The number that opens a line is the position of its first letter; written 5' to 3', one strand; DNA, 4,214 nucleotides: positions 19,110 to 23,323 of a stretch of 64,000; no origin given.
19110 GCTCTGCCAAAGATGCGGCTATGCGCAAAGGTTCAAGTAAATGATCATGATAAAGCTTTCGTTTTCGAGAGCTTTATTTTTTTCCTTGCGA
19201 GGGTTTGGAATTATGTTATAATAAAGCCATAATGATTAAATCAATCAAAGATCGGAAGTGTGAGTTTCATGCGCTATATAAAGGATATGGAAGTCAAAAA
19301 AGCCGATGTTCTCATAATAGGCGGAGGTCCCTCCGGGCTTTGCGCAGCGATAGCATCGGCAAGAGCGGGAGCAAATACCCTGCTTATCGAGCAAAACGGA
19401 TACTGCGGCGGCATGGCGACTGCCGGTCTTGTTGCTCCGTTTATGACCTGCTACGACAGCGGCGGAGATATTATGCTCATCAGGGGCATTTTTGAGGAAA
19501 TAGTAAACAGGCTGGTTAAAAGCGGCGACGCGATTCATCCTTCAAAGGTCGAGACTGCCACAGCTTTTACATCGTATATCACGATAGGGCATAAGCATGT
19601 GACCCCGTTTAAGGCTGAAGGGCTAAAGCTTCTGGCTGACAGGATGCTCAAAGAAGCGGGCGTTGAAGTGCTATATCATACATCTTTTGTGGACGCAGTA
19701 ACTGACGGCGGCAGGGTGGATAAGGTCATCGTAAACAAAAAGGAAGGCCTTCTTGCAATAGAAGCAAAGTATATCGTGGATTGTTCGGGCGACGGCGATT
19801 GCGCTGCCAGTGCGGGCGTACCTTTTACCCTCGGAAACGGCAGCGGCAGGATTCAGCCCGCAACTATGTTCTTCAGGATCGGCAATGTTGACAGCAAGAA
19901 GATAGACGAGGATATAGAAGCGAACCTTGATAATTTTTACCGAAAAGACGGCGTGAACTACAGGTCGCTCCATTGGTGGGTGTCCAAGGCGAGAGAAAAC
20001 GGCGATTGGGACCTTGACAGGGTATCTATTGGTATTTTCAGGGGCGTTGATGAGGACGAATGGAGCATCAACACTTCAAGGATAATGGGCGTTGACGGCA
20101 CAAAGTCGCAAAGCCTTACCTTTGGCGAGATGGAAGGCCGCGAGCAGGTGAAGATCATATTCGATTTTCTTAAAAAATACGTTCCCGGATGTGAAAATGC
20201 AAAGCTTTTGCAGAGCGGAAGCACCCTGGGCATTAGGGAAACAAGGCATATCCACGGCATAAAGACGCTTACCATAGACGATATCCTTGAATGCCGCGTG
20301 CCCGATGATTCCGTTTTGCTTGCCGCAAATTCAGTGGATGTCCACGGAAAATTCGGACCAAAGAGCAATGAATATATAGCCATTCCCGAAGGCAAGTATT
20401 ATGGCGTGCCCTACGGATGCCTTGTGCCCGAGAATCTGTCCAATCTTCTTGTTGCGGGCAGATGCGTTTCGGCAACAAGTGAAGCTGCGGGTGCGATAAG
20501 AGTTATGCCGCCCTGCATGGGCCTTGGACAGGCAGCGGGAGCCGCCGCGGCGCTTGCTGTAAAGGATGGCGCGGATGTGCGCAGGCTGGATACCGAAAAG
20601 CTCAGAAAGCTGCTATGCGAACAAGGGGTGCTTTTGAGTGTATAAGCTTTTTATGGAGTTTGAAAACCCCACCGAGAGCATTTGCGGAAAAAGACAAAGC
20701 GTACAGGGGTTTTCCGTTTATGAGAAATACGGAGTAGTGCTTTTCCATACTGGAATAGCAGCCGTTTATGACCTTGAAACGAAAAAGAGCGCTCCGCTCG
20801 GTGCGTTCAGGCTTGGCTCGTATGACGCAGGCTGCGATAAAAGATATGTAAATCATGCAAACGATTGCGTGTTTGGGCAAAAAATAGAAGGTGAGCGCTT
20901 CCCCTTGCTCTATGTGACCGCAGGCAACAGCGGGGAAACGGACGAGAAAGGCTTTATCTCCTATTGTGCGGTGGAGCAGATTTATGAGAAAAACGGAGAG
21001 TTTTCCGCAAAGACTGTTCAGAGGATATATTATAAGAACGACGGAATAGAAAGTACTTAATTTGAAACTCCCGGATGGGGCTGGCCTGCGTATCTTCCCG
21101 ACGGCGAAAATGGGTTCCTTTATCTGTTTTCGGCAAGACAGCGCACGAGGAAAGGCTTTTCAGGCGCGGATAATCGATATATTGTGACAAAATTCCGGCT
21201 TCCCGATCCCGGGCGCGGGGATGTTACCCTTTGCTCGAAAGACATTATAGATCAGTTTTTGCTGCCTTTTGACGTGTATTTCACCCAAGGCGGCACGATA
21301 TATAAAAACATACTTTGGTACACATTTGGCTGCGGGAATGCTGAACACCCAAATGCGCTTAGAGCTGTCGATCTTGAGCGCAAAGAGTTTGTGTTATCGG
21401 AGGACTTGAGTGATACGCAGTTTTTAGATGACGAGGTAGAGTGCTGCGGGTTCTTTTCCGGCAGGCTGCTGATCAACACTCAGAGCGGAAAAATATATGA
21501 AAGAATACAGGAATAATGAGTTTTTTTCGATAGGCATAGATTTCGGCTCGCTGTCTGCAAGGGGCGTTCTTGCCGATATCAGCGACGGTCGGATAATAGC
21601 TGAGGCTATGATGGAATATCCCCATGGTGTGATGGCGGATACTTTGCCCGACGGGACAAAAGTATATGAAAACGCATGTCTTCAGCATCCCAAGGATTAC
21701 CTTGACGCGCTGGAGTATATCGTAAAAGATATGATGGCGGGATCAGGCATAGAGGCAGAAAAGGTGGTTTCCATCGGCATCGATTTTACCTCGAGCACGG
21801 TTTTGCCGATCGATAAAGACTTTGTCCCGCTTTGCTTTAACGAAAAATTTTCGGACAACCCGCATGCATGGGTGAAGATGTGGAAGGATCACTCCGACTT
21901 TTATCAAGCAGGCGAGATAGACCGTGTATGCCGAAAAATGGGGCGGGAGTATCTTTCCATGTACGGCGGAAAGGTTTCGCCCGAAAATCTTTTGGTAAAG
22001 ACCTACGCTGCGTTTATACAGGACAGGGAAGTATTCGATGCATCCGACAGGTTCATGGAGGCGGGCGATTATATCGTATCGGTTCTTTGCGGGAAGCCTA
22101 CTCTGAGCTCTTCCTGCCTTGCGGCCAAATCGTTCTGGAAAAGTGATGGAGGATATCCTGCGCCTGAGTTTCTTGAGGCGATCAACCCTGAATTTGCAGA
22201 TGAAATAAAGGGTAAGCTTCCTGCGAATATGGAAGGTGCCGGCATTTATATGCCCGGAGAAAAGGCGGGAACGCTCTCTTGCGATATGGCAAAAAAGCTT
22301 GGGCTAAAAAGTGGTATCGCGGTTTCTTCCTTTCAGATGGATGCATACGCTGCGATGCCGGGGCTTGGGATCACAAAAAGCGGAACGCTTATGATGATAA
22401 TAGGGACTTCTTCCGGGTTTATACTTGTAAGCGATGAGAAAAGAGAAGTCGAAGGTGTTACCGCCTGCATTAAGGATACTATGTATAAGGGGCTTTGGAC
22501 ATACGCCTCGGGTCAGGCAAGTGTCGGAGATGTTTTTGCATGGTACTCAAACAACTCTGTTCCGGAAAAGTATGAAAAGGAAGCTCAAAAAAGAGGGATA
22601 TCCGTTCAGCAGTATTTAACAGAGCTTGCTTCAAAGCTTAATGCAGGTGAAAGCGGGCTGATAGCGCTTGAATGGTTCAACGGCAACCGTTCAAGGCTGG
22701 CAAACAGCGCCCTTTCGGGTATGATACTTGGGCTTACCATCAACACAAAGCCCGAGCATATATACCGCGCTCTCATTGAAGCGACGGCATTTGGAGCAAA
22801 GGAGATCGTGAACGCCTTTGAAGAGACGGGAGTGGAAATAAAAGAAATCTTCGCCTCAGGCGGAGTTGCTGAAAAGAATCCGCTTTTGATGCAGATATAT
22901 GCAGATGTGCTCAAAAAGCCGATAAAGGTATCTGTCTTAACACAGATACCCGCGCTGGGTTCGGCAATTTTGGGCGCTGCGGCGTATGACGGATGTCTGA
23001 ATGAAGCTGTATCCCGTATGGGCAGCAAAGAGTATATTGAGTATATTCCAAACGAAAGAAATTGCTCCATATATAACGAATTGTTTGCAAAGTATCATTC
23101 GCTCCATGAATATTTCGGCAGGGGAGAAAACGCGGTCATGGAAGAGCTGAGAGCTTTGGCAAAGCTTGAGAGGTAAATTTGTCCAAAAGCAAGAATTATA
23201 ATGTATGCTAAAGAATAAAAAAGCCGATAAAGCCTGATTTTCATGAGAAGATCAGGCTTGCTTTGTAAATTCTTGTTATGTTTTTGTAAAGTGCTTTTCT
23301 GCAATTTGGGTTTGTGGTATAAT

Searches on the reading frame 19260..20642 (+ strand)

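Call 5: search_protein_families(library=pfam, proteins=[window:19260-20642:+], max_evalue=0.01)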
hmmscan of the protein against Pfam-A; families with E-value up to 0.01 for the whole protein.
window:19260-20642:+ (461 aa): 12 families
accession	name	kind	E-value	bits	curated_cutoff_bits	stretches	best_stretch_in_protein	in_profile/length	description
PF12831.13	FAD_oxidored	-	5e-119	398.7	27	1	16-452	1-416/416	FAD dependent oxidoreductase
PF01266.30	DAO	-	1.7e-08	34.8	27.9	1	16-62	1-50/353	FAD dependent oxidoreductase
PF01494.25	FAD_binding_3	-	7.4e-08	32.4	22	1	15-190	2-172/349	FAD binding domain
PF00890.30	FAD_binding_2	-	1.4e-07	31.5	20.4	1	16-53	1-37/414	FAD binding domain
PF07992.20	Pyr_redox_2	-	2.7e-07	30.7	26.1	1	16-49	2-35/291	Pyridine nucleotide-disulphide oxidoreductase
PF13450.12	NAD_binding_8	-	2.1e-06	28.3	21.9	1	19-54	1-36/68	NAD(P)-binding Rossmann-like domain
PF01134.28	GIDA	-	1e-05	25.3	22.1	1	16-47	1-33/391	Glucose inhibited division protein A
PF01946.23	Thi4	-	1.7e-05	24.7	26.2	1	5-71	7-76/235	Thi4 family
PF03486.20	HI0933_like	-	3.3e-05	23.9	50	1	16-50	2-36/244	HI0933-like protein Rossmann domain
PF00070.33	Pyr_redox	-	6.2e-05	23.9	22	0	17-46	2-31/82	Pyridine nucleotide-disulphide oxidoreductase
PF01262.27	AlaDh_PNT_C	-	8.9e-05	22.4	23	1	11-46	25-60/214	Alanine dehydrogenase/PNT, C-terminal domain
PF13738.12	Pyr_redox_3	-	0.007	16.1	30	0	18-46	1-30/305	Pyridine nucleotide-disulphide oxidoreductase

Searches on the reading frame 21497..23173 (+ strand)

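Call 5: search_protein_families(library=pfam, proteins=[window:21497-23173:+], max_evalue=0.01)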
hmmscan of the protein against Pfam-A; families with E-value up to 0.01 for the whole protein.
window:21497-23173:+ (559 aa): 4 families
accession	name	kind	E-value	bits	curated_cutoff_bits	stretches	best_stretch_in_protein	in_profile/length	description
PF02782.22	FGGY_C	-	4.4e-41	141.3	27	1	298-496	1-197/198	FGGY family of carbohydrate kinases, C-terminal domain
PF00370.27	FGGY_N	-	3.7e-05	23.9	28.8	0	12-112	3-92/245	FGGY family of carbohydrate kinases, N-terminal domain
PF01869.26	BcrAD_BadFG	-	0.00035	20.6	31.5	0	430-495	202-268/271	BadF/BadG/BcrA/BcrD ATPase family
PF03702.20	AnmK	-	0.008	15.7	24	0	416-483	259-321/367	Anhydro-N-acetylmuramic acid kinase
